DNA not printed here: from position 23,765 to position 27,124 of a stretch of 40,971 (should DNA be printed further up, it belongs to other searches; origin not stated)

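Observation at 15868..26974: An 11-kb extracytoplasmic tailoring block sits between the glycosyltransferase block and the priming enzyme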

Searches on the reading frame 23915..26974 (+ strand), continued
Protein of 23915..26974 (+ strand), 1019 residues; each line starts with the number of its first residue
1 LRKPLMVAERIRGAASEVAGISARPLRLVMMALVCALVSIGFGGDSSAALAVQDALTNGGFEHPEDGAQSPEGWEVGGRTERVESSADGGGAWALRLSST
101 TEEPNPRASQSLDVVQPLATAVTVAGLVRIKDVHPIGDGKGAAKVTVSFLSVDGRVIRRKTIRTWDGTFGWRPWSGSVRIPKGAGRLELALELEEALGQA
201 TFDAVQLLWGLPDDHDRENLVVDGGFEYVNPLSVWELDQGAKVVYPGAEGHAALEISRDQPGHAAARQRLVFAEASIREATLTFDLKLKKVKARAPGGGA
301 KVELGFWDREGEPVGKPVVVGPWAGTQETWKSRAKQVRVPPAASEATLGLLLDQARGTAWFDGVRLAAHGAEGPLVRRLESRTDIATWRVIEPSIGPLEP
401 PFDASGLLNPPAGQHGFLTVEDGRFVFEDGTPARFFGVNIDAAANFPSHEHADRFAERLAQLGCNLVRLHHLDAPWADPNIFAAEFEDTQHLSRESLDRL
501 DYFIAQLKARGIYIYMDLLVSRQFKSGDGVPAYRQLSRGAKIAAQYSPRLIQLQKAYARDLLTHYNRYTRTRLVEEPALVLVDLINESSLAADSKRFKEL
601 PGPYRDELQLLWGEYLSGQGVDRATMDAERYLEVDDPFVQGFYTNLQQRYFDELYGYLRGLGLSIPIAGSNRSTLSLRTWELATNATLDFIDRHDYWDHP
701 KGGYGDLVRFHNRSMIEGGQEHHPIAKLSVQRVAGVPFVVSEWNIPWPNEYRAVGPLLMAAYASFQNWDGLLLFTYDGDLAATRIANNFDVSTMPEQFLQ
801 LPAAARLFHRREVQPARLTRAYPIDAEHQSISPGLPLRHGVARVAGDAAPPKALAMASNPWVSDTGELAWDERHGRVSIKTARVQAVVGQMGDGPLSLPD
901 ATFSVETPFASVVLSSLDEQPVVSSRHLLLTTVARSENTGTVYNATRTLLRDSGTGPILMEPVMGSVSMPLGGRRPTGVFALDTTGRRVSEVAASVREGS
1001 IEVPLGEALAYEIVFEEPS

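Call 27: search_solved_structures(query=A1, max_evalue=0.1, show_alignments=1)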
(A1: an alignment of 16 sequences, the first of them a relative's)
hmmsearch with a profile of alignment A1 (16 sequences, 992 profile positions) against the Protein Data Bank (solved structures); distinct sequences matched with E-value up to 0.1: 10.
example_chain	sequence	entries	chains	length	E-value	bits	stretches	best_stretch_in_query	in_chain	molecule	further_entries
8ag9_A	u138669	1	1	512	6.6e-09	37.7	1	46-185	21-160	Endoglucanase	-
3pz9_A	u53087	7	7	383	1.6e-05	26.5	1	472-564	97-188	Mannan endo-1,4-beta-mannosidase. Glycosyl Hydrolase family 5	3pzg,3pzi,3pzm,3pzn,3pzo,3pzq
6tn6_A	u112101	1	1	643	3.3e-05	25.4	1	472-564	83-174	Mannan endo-1,4-beta-mannosidase. Glycosyl Hydrolase family 5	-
8zdo_v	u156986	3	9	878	0.00014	23.3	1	29-344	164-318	Central fiber protein (gp20)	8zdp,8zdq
8gf3_A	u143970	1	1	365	0.0011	20.4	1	527-566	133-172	GH5 Mannanase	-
4d0q_A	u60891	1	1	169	0.0028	19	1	195-352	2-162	HYALURONATE LYASE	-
1rh9_A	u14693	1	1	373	0.011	17.1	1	474-564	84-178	endo-beta-mannanase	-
4qp0_A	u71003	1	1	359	0.017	16.5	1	471-564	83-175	Endo-beta-mannanase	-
2w5f_A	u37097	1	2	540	0.064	14.6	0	274-346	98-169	ENDO-1,4-BETA-XYLANASE Y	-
2wys_A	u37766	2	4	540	0.064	14.6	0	274-346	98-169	ENDO-1,4-BETA-XYLANASE Y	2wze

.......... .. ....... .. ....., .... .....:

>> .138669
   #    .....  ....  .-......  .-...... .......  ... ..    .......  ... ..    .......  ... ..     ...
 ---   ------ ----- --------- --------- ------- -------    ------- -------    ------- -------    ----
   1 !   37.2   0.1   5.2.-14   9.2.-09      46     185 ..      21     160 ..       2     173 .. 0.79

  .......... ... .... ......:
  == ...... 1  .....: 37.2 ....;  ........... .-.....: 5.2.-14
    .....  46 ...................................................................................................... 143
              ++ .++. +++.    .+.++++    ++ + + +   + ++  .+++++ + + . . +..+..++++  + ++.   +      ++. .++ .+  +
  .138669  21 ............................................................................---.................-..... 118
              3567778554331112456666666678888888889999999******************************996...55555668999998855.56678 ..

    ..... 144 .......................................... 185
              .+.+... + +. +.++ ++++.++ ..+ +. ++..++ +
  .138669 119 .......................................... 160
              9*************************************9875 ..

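Call 41: predict_structure(alignment_id=A1)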
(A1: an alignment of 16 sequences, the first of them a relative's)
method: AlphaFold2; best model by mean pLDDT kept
length: 1014 residues; sequences in the alignment: 16
mean_pLDDT: 84.8   pTM: 0.84
mean pLDDT of the five models: 84.8, 84.7, 83.6, 82.7, 79.4
residues with pLDDT >= 90: 524; 70-90: 348; 50-70: 88; < 50: 54
segments of 3 or more residues with pLDDT < 50: 1-23, 27-46, 83-85
pLDDT, mean of each block of 10 residues (from residue 1): 29 34 49 32 50 86 79 87 64 90 94 87 90 79 93 91 88 88 95 92 88 89 69 87 85 92 82 87 95 94 88 95 94 90 95 95 84 89 86 92 96 96 96 89 93 96 91 89 94 97 98 84 86 74 93 96 97 96 80 81 92 79 79 88 95 97 82 75 93 64 76 70 88 90 77 94 92 63 59 92 96 87 64 88 63 78 90 95 90 94 94 93 94 87 83 90 87 88 94 90 94 54
secondary structure, 60 per line:
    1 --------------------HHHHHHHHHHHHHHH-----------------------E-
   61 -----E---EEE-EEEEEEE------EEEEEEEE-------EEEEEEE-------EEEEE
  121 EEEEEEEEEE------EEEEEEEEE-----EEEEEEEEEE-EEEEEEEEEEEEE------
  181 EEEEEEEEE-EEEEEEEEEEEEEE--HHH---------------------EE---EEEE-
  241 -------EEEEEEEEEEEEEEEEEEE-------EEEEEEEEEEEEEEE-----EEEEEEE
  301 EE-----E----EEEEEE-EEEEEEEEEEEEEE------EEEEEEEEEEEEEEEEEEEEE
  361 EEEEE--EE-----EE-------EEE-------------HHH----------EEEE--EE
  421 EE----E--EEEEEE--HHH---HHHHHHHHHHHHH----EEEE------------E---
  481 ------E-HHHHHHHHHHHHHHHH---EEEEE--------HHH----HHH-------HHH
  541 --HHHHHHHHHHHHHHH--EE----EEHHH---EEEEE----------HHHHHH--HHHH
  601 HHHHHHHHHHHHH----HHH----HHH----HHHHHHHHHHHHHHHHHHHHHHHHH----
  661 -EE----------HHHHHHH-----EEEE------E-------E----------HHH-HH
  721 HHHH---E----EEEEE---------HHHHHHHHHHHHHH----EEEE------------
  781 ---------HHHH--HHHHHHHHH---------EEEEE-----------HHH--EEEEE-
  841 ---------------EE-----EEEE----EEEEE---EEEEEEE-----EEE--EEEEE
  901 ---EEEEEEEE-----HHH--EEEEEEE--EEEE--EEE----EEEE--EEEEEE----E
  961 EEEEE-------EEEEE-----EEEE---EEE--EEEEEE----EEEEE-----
elements in order (helices of 4 or more, strands of 3 or more residues): H21-35 E70-72 E74-80 E87-94 E102-108 E116-130 E137-145 E151-160 E162-174 E181-189 E191-204 E236-239 E248-266 E274-288 E294-302 E313-318 E320-333 E340-365 E384-386 E413-416 E419-422 E430-435 H444-456 E461-464 H489-504 E508-512 H543-557 E574-578 H589-594 H597-613 H632-656 H674-680 E686-689 H719-724 E733-737 H747-760 E765-768 H790-793 H796-804 E814-818 E835-839 E863-866 E871-875 E879-885 E891-893 E896-900 E904-911 E922-928 E931-934 E937-939 E944-947 E950-955 E960-965 E973-977 E983-986 E990-992 E995-1000 E1005-1009

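Call 45: fold_search(model_id=the predicted structure, library=pdb)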
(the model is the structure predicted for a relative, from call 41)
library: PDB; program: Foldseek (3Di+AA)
matches with E <= 10: 1921; with E <= 0.001: 308
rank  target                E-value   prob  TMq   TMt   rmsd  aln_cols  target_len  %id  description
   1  6byg_B                2.7e-16  1.00  0.18  0.21  28.6      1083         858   12  Crystal structure of the nucleophile mutant (E575A) of the GH2 exo-beta-mannanase from Xanthomonas axonopodis pv. citr (released 2018-07-18)
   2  6byc                  1.8e-15  1.00  0.18  0.21  28.6      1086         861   12  Crystal structure of the GH2 exo-beta-mannanase from Xanthomonas axonopodis pv. citri (released 2018-07-18)
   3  6byi_A                2.2e-15  1.00  0.18  0.21  28.7      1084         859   11  Crystal structure of the acid-base mutant (E477A) of the GH2 exo-beta-mannanase from Xanthomonas axonopodis pv. citri (released 2018-07-18)
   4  8dhe_C                1.2e-14  1.00  0.19  0.27  28.2       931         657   10  Tannerella forsythia beta-glucuronidase (mL1) (released 2023-05-17)
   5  8dhl_A                2.4e-14  1.00  0.21  0.25  30.6      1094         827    9  Tannerella forsythia beta-glucuronidase (L2) (released 2023-05-17)
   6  6byg_A                3.8e-14  1.00  0.18  0.20  28.6      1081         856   12  Crystal structure of the nucleophile mutant (E575A) of the GH2 exo-beta-mannanase from Xanthomonas axonopodis pv. citr (released 2018-07-18)
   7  6bye_A                5.1e-14  1.00  0.19  0.21  28.8      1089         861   12  Crystal structure of the GH2 exo-beta-mannanase from Xanthomonas axonopodis pv. citri in complex with mannose (released 2018-07-18)
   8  3fn9_D                5.9e-14  1.00  0.17  0.23  28.7       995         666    9  Crystal structure of putative beta-galactosidase from bacteroides fragilis (released 2009-01-13)
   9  4cu7                  1.0e-13  1.00  0.19  0.22  30.4      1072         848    9  Unravelling the multiple functions of the architecturally intricate Streptococcus pneumoniae beta-galactosidase, BgaA (released 2014-08-20)
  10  7op6_B                1.4e-13  1.00  0.18  0.21  29.0      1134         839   11  Bacteroides thetaiotaomicron mannosidase GH2 with beta-manno-configured cyclophellitol aziridine (released 2022-05-18)
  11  2vr4_A                1.5e-13  1.00  0.18  0.21  29.1      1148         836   11  Transition-state mimicry in mannoside hydrolysis: characterisation of twenty six inhibitors and insight into binding f (released 2008-04-08)
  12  2vjx_B                1.6e-13  1.00  0.18  0.21  29.1      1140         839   11  Structural and biochemical evidence for a boat-like transition state in beta-mannosidases (released 2008-04-01)
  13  6d50_A                1.7e-13  1.00  0.20  0.24  30.8      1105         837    9  Bacteroides uniforms beta-glucuronidase 2 bound to D-glucaro-1,5-lactone (released 2018-10-17)
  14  2vot_B                1.8e-13  1.00  0.18  0.21  28.8      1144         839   10  Structural and biochemical evidence for a boat-like transition state in beta-mannosidases (released 2008-04-01)
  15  2vl4_A                2.4e-13  1.00  0.19  0.22  29.2      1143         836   11  Structural and biochemical evidence for a boat-like transition state in beta-mannosidases (released 2008-04-01)
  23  4xup_F                7.7e-13  1.00  0.13  0.37  21.2       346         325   16  Structure of the N-terminal CBM22-1-CBM22-2 tandem domain from Paenibacillus barcinonensis Xyn10C (released 2015-06-03)
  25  4xup_A                8.5e-13  1.00  0.14  0.36  15.6       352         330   16  Structure of the N-terminal CBM22-1-CBM22-2 tandem domain from Paenibacillus barcinonensis Xyn10C (released 2015-06-03)
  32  4xup_D                1.6e-12  1.00  0.13  0.35  13.7       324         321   15  Structure of the N-terminal CBM22-1-CBM22-2 tandem domain from Paenibacillus barcinonensis Xyn10C (released 2015-06-03)
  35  4xup_B                2.2e-12  1.00  0.12  0.35  20.3       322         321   16  Structure of the N-terminal CBM22-1-CBM22-2 tandem domain from Paenibacillus barcinonensis Xyn10C (released 2015-06-03)
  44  8gf3                  2.1e-11  1.00  0.27  0.70   5.0       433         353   13  Crystallographic structure from BlMan5_7 (released 2024-04-17)
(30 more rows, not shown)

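Call 47: find_encoding_contigs(protein=P0002, flank=10000, max_places=1)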
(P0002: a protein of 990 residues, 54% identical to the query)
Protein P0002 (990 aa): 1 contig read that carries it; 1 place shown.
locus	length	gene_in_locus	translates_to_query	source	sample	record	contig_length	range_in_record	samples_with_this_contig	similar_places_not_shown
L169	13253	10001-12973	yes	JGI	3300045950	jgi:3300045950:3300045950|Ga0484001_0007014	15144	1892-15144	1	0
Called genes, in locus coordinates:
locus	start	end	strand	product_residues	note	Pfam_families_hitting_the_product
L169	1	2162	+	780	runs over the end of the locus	PF13439:Glyco_transf_4, PF13579:Glyco_trans_4_4, PF00534:Glycos_transf_1, PF13692:Glyco_trans_1_4, PF13524:Glyco_trans_1_2, PF13439:Glyco_transf_4, PF13579:Glyco_trans_4_4, PF20706:GT4-conflict, +2 more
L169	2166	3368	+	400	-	PF13439:Glyco_transf_4 (weak), PF00534:Glycos_transf_1, PF13692:Glyco_trans_1_4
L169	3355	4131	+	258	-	PF03808:Glyco_tran_WecG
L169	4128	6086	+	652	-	PF00884:Sulfatase, PF01663:Phosphodiest (weak), PF16347:SGSH_C (weak)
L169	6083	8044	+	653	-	PF00884:Sulfatase, PF01663:Phosphodiest (weak), PF16347:SGSH_C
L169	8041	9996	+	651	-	PF00884:Sulfatase, PF01663:Phosphodiest (weak), PF16347:SGSH_C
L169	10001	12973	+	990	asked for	-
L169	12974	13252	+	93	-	?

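Call 55: find_encoding_contigs(protein=P0010, flank=10000, max_places=1)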
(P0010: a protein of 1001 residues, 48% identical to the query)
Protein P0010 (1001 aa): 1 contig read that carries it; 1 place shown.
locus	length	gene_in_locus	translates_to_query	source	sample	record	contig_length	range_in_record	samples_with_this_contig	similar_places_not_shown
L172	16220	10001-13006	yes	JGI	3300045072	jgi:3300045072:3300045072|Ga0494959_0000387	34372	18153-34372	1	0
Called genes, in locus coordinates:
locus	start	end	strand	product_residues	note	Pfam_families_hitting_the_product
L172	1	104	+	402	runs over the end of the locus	PF00534:Glycos_transf_1, PF13692:Glyco_trans_1_4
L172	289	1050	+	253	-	PF03808:Glyco_tran_WecG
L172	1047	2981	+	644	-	PF00884:Sulfatase, PF01663:Phosphodiest, PF16347:SGSH_C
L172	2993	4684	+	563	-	-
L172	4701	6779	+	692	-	-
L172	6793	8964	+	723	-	PF01663:Phosphodiest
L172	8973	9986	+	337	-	PF01757:Acyl_transf_3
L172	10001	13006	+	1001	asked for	-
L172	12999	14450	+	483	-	PF13727:CoA_binding_3, PF02397:Bac_transf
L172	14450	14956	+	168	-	-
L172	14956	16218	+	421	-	?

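Call 58: find_encoding_contigs(protein=P0007, flank=10000, max_places=1)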
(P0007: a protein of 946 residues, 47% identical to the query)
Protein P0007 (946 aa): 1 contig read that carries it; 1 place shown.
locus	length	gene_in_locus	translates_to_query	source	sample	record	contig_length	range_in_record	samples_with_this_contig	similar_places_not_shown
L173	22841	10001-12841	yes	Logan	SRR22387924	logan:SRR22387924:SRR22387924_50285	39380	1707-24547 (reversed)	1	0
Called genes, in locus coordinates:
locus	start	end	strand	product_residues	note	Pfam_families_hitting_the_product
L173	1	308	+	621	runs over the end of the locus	PF02706:Wzz (weak), PF13807:GNVR (faint), PF10609:ParA (weak), PF01656:CbiA, PF09140:MipZ (weak), PF13614:AAA_31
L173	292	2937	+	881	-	PF13432:TPR_16 (faint), PF04932:Wzy_C, PF00515:TPR_1 (faint), PF07719:TPR_2 (faint), PF13181:TPR_8 (faint), PF13414:TPR_11 (faint), PF14559:TPR_19 (weak), PF16841:CBM60, +3 more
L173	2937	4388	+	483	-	PF04932:Wzy_C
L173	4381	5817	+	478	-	PF01943:Polysacc_synt, PF13440:Polysacc_synt_3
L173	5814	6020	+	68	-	-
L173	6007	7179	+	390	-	PF13439:Glyco_transf_4, PF13579:Glyco_trans_4_4, PF00534:Glycos_transf_1, PF13692:Glyco_trans_1_4, PF13524:Glyco_trans_1_2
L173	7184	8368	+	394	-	PF20706:GT4-conflict (weak), PF00534:Glycos_transf_1, PF13692:Glyco_trans_1_4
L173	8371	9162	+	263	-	PF03808:Glyco_tran_WecG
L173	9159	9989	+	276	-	PF04989:RMNT_CmcI (faint), PF13578:Methyltransf_24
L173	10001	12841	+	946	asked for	-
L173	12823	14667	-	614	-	PF22842:Pel9A-like_beta_helix, PF13229:Beta_helix (faint)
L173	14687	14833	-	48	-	-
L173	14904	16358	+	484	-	PF13727:CoA_binding_3, PF02397:Bac_transf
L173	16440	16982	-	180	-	-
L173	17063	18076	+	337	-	PF00515:TPR_1, PF07719:TPR_2 (weak), PF13432:TPR_16 (weak), PF13371:TPR_9 (weak), PF23914:TPR_CcmH_CycH, PF00515:TPR_1 (weak), PF07719:TPR_2 (weak), PF13181:TPR_8, +19 more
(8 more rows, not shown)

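Call 70: search_protein_families(library=pfam, proteins=[L001:7600-8091:+, L172:4100-4684:+, L001:6670-8091:+], max_evalue=10)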
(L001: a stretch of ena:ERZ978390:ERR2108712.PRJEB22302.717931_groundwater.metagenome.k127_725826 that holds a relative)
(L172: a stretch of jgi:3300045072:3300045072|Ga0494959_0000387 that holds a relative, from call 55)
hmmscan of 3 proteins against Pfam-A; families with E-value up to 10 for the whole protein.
L001:7600-8091:+ (163 aa): 0 families

L172:4100-4684:+ (194 aa): 0 families

L001:6670-8091:+ (473 aa): 0 families
